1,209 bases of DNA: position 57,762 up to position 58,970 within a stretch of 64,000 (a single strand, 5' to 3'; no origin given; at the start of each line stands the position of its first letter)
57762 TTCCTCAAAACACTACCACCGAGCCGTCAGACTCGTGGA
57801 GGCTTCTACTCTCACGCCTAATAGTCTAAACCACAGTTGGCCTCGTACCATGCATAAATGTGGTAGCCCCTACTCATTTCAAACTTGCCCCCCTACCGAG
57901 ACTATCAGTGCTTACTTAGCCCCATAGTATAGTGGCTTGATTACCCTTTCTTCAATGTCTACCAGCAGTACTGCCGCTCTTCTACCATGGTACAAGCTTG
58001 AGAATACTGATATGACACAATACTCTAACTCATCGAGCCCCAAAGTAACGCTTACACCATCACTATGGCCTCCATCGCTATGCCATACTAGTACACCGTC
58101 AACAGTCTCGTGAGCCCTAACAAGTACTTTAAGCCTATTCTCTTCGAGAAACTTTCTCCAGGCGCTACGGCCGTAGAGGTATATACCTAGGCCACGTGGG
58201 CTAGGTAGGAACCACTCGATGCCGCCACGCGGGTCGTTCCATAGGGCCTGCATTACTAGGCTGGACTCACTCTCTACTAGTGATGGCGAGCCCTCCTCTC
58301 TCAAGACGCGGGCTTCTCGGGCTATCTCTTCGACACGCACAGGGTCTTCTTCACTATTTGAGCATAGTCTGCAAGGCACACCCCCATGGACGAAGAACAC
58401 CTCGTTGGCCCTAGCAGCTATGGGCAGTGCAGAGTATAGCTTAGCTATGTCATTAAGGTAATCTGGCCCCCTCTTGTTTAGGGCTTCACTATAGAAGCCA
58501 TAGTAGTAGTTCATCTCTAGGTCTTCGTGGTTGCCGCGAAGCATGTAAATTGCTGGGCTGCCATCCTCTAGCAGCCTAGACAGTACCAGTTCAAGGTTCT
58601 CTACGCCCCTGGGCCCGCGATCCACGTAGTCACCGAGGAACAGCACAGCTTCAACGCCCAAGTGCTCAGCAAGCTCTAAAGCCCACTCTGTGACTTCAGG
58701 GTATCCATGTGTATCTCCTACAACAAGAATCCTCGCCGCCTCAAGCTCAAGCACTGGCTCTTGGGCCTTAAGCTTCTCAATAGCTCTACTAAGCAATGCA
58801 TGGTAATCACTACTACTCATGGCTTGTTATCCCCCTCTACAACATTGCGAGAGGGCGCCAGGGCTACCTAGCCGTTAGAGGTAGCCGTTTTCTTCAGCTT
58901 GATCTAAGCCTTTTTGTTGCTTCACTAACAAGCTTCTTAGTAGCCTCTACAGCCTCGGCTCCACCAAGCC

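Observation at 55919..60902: Compact eukaryotic-like phospho-signalling island: membrane Ser/Thr kinase, PPP phosphatase, vWA (ArnB-like), Zn-ribbon/FHA (ArnA-like)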

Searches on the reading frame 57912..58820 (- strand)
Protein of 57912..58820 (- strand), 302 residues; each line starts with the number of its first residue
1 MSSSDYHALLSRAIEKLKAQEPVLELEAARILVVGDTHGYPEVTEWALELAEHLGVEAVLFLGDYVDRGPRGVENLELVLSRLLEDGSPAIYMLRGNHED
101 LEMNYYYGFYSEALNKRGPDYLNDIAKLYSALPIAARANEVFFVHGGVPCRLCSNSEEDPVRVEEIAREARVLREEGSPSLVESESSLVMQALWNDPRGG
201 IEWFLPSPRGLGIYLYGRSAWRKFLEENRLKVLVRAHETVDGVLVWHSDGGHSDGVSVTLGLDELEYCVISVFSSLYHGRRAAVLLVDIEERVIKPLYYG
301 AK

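Call 3: search_protein_families(library=pfam, proteins=[window:57912-58820:-], max_evalue=0.01)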
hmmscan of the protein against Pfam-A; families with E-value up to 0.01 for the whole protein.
window:57912-58820:- (302 aa): 2 families
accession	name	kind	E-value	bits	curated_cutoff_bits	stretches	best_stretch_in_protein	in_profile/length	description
PF00149.33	Metallophos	-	2.2e-23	84.2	21.5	1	30-238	2-188/191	Calcineurin-like phosphoesterase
PF12850.12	Metallophos_2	-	1e-05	26.1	27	1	30-155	2-91/154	Calcineurin-like phosphoesterase superfamily domain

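Call 4: search_protein_families(library=ncbifam, proteins=[window:57912-58820:-], max_evalue=0.01)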
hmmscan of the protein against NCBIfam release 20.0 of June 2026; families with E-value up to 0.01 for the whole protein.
window:57912-58820:- (302 aa): 6 families
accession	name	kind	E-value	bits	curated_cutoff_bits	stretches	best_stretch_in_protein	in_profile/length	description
NF006988.0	PRK09453.1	equivalog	8.4e-05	22.5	117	1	30-72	2-44/183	phosphodiesterase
TIGR04075.1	bacter_Pnkp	equivalog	0.00011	20.5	750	1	53-100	219-263/851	polynucleotide kinase-phosphatase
TIGR00040.1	yfcE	subfamily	0.00024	21.2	56.25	1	30-100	2-63/158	YfcE family phosphodiesterase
NF001204.0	PRK00166.1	equivalog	0.00079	18.8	176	1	32-150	4-125/276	symmetrical bis(5'-nucleosyl)-tetraphosphatase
NF010148.0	PRK13625.1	equivalog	0.0066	16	340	1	47-108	28-86/245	bis(5'-nucleosyl)-tetraphosphatase PrpE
NF008516.0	PRK11439.1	equivalog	0.0097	15.9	326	0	30-104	18-86/218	protein-serine/threonine phosphatase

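Call 7: search_solved_structures(query=window:57912-58820:-, max_evalue=0.001)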
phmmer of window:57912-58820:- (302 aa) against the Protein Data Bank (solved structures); distinct sequences matched with E-value up to 0.001: 92 (the best 60 are shown).
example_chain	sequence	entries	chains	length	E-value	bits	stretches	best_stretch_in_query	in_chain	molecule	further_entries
9tp7_A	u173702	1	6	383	2.5e-21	79.3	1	13-242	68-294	Serine/threonine-protein phosphatase BSU1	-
1s70_A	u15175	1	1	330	3e-21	79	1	8-241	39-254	Serine/threonine protein phosphatase PP1-beta (or delta) catalytic subunit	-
3e7a_A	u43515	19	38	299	3.5e-21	78.8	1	11-241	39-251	Serine/threonine-protein phosphatase PP1-alpha catalytic subunit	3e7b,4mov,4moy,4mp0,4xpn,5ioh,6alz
7t0y_A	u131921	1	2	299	3.5e-21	78.8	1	11-241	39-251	Serine/threonine-protein phosphatase PP1-alpha catalytic subunit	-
7txh_C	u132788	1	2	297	3.6e-21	78.8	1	11-241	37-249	Serine/threonine-protein phosphatase PP1-alpha catalytic subunit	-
3n5u_A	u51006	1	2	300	3.7e-21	78.7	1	11-241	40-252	Serine/threonine-protein phosphatase PP1-alpha catalytic subunit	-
3v4y_A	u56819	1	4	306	3.8e-21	78.7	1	11-241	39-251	Serine/threonine-protein phosphatase PP1-alpha catalytic subunit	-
6obn_A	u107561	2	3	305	3.9e-21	78.6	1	11-241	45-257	Serine/threonine-protein phosphatase PP1-alpha catalytic subunit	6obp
5zt0_A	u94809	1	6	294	4.6e-21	78.4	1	11-241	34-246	Serine/threonine-protein phosphatase PP1-alpha catalytic subunit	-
3egg_A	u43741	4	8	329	4.9e-21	78.3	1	11-241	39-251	Serine/threonine-protein phosphatase PP1-alpha catalytic subunit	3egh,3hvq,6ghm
7tvf_F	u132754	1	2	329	5.1e-21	78.3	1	11-241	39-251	Serine/threonine-protein phosphatase PP1-alpha catalytic subunit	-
1fjm_A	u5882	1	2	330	5.2e-21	78.3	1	11-241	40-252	PROTEIN SERINE/THREONINE PHOSPHATASE-1 (ALPHA ISOFORM, TYPE 1)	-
9o65_C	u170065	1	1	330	5.2e-21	78.2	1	9-241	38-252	Serine/threonine-protein phosphatase PP1-alpha catalytic subunit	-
6zk6_A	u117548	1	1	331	5.2e-21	78.2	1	11-241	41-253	Serine/threonine-protein phosphatase PP1-alpha catalytic subunit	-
4g9j_A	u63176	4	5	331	5.2e-21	78.2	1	11-241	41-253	Serine/threonine-protein phosphatase PP1-alpha catalytic subunit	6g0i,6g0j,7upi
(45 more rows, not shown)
